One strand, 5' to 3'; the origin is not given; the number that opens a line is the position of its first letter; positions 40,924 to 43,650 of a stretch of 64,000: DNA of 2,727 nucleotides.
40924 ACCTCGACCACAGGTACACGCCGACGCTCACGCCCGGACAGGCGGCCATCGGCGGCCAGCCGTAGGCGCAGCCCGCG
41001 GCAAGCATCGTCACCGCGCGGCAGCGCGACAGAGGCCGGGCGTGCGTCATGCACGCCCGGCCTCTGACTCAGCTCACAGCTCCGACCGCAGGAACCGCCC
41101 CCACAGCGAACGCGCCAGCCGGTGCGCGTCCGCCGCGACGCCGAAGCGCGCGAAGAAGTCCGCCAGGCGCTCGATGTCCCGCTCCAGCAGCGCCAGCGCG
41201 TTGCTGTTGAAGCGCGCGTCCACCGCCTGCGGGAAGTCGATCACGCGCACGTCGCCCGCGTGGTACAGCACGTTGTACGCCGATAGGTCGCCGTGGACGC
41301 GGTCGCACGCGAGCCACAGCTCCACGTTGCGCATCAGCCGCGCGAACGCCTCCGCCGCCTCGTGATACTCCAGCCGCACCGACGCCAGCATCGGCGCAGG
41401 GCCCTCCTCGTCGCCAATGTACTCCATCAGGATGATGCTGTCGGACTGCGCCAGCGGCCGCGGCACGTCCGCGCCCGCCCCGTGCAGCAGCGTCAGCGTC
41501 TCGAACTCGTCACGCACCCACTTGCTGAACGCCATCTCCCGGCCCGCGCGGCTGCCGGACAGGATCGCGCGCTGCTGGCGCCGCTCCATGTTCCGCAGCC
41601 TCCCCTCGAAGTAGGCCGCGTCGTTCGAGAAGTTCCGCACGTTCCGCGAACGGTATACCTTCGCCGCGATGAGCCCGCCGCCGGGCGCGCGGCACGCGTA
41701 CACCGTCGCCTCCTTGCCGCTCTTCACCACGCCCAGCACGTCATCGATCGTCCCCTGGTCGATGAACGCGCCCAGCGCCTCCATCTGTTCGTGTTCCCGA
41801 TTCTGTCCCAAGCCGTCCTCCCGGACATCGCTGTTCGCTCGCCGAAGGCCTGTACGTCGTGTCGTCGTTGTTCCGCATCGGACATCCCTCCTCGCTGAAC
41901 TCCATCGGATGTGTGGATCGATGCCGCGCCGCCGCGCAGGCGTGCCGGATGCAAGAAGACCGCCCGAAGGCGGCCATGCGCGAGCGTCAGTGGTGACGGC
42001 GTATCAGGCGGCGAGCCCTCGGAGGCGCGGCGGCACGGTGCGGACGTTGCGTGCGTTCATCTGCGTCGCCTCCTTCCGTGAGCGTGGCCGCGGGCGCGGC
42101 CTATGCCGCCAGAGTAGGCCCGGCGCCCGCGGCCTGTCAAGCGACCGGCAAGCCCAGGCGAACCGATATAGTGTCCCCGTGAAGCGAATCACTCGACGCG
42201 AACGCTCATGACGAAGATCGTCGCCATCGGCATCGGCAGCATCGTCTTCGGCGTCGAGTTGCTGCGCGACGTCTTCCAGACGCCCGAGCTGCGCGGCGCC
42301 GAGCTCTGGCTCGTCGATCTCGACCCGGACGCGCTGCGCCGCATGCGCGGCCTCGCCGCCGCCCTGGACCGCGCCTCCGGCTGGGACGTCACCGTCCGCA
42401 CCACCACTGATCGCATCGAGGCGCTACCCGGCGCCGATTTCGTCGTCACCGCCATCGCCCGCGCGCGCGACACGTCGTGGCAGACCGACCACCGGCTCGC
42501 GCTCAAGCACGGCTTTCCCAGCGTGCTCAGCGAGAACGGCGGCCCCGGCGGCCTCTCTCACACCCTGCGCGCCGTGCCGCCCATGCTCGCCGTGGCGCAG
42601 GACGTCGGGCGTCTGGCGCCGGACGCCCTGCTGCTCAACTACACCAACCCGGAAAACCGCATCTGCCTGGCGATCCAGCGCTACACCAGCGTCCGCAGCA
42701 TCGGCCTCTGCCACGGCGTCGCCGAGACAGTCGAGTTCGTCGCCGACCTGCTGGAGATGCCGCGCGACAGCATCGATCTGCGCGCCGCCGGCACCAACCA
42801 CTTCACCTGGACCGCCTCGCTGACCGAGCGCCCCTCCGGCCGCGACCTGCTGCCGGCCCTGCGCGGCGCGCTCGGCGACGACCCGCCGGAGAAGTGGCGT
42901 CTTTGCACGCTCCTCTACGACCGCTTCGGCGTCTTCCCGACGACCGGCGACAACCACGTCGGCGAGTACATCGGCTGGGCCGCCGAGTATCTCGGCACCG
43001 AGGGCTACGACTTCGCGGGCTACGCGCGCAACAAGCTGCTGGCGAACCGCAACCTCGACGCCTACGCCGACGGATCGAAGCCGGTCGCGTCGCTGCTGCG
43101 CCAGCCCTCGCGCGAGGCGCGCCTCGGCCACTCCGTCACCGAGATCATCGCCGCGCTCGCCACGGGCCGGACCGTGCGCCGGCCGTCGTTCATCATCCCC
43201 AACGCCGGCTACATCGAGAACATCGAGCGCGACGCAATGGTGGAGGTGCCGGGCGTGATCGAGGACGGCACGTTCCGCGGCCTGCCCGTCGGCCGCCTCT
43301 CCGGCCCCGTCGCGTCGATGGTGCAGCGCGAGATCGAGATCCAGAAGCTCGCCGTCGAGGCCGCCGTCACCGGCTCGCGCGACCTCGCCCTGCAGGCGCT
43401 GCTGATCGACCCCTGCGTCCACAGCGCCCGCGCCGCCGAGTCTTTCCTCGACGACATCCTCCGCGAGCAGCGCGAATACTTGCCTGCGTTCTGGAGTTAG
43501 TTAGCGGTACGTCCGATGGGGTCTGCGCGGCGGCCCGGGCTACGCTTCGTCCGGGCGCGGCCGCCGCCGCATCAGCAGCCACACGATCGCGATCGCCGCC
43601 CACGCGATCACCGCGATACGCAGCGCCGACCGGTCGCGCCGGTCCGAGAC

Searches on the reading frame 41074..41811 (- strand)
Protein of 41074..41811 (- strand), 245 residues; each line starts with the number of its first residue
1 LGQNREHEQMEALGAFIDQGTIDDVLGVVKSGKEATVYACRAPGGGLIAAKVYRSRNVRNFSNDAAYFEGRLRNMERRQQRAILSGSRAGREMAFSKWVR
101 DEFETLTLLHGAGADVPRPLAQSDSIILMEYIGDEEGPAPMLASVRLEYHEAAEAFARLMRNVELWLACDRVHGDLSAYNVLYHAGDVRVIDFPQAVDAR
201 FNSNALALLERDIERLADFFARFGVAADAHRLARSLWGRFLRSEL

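Call 16: search_protein_families(library=pfam, proteins=[window:41074-41811:-])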
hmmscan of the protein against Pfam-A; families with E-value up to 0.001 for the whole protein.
window:41074-41811:- (245 aa): 2 families
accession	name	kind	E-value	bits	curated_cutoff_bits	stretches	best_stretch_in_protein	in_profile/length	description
PF01163.29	RIO1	-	1.2e-36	126.5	22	1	37-226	2-180/187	RIO domain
PF01636.29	APH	-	0.0002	21.6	23.2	0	168-196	167-197/239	Phosphotransferase enzyme family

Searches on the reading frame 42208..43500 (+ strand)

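Call 16: search_protein_families(library=pfam, proteins=[window:42208-43500:+])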
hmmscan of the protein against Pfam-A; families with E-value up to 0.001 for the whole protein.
window:42208-43500:+ (430 aa): 2 families
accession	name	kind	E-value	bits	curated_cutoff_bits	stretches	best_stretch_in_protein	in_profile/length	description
PF02056.22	Glyco_hydro_4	-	4.5e-38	131.1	23.2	1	3-183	1-182/183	Family 4 glycosyl hydrolase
PF11975.13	Glyco_hydro_4C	-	1.7e-35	123.4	24.1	1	194-404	2-211/211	Family 4 glycosyl hydrolase C-terminal domain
